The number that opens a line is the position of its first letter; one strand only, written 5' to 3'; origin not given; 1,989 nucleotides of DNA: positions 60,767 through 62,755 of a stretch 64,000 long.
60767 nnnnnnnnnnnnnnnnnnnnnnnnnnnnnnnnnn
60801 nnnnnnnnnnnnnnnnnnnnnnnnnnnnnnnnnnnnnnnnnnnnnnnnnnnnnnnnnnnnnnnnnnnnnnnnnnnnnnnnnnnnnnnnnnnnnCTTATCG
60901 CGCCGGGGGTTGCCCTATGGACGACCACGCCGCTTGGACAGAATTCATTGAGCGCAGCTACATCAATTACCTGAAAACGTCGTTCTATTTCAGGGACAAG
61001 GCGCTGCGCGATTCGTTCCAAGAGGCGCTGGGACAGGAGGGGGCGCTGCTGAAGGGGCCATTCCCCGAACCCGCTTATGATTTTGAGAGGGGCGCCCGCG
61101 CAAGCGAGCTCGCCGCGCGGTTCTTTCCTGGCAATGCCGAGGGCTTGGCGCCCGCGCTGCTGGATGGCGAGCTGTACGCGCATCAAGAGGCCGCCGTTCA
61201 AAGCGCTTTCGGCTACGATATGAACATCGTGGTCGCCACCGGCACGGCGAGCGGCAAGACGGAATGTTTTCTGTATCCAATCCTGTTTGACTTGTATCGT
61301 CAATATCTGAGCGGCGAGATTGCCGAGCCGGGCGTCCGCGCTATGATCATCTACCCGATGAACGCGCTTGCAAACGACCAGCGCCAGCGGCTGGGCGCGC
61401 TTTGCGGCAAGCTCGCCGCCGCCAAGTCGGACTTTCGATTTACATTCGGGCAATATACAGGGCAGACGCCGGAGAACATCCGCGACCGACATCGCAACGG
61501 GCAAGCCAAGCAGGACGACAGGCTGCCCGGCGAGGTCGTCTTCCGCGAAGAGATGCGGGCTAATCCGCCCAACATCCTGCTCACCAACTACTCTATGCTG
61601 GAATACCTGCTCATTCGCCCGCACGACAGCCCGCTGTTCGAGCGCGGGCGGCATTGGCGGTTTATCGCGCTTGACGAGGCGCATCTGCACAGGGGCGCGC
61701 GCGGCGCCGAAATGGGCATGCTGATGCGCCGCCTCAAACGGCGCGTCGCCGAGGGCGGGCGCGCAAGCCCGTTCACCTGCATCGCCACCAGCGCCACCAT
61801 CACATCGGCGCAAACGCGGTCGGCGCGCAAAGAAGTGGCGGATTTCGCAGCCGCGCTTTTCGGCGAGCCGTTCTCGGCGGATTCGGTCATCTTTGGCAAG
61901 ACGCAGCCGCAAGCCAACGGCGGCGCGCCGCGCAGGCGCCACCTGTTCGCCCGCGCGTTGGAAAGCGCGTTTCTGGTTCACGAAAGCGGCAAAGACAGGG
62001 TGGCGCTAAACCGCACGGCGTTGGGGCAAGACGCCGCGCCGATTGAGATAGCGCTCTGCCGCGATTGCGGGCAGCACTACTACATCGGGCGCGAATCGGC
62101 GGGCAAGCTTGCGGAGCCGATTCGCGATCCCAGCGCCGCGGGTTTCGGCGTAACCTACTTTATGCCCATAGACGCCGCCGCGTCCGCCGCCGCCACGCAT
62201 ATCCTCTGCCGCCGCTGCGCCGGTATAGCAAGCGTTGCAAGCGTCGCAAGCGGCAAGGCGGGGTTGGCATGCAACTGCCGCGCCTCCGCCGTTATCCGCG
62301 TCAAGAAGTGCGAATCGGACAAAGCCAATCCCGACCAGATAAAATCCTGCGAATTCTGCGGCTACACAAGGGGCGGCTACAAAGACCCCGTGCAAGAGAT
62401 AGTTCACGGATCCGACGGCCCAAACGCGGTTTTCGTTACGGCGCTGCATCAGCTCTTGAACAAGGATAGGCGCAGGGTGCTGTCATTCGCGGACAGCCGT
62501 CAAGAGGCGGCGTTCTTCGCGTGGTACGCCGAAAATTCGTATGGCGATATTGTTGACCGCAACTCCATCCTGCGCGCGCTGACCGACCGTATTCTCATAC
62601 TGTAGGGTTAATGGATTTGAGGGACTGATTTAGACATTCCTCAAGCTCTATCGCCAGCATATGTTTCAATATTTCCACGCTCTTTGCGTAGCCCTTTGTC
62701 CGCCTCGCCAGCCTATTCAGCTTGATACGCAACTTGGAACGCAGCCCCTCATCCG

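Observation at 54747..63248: One ~1319-aa DUF1998-type helicase gene split into divergent halves by IS1-family insertion plus inversion; the 8-bp target duplication and the reading frame are both recoverable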

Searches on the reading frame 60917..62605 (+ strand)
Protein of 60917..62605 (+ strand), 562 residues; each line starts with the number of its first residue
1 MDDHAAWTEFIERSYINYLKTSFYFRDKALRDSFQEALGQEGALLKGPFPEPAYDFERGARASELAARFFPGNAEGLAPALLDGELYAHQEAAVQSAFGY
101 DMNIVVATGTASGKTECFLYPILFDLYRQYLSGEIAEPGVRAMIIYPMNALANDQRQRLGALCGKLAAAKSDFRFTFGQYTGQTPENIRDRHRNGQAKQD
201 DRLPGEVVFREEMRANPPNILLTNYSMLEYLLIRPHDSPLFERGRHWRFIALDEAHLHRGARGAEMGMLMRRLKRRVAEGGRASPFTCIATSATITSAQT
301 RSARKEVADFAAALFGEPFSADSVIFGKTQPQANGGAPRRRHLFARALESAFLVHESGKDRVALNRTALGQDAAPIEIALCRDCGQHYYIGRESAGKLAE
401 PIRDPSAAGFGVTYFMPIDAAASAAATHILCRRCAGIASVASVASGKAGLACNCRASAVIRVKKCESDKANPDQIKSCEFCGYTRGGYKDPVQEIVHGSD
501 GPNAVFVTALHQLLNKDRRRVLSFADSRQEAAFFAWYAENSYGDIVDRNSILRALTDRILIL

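Call 26: find_encoding_contigs(protein=window:60917-62605:+, flank=10000, max_places=6)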
Protein window:60917-62605:+ (562 aa): no gene with exactly this product is on record in the collection.

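Call 58: find_homologous_proteins(query=window:60917-62605:+, max_evalue=1e-100)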
Query window:60917-62605:+ (562 aa): 155 proteins with E <= 1e-100 among 8000 candidates; the best 120 are listed.
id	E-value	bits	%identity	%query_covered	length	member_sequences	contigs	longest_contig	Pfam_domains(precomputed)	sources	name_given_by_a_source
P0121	0.0e+0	1280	100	100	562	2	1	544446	PF00270.36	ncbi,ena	-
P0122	5.4e-282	955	75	99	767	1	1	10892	PF00270.36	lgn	-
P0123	3.3e-237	807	66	99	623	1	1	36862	PF00270.36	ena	-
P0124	3.7e-223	761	63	98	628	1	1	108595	PF00270.36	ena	-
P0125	4.4e-222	757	61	99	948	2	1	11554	PF00270.36,PF00271.38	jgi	-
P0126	1.8e-219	748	62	98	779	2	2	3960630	PF00270.36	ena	-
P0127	5.7e-219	747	61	95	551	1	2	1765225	PF00270.36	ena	-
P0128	7.9e-218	743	60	99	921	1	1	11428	PF00270.36,PF00271.38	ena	-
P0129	2.2e-217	742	60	99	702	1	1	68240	PF00270.36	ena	-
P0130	1.1e-216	739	62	98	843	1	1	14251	PF00270.36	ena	-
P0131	1.3e-216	739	61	98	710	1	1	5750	PF00270.36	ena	-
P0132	2.7e-216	738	61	99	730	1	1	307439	PF00270.36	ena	-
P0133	4.1e-215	734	61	98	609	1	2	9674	PF00270.36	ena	-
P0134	1.0e-213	729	61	98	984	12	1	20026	PF00270.36,PF00271.38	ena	-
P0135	2.1e-211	722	60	98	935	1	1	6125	PF00270.36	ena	-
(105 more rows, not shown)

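Call 59: find_encoding_contigs(protein=P0121, flank=10000, max_places=4)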
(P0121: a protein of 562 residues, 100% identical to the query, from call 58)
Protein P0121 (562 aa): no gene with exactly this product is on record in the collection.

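Call 60: list_cluster_members(proteins=[P0121])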
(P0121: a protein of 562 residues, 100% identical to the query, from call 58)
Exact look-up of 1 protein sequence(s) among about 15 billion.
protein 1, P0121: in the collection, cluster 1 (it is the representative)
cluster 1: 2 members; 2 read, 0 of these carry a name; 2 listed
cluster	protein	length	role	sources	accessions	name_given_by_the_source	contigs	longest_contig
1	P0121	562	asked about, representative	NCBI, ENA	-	-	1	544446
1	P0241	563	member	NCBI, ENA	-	-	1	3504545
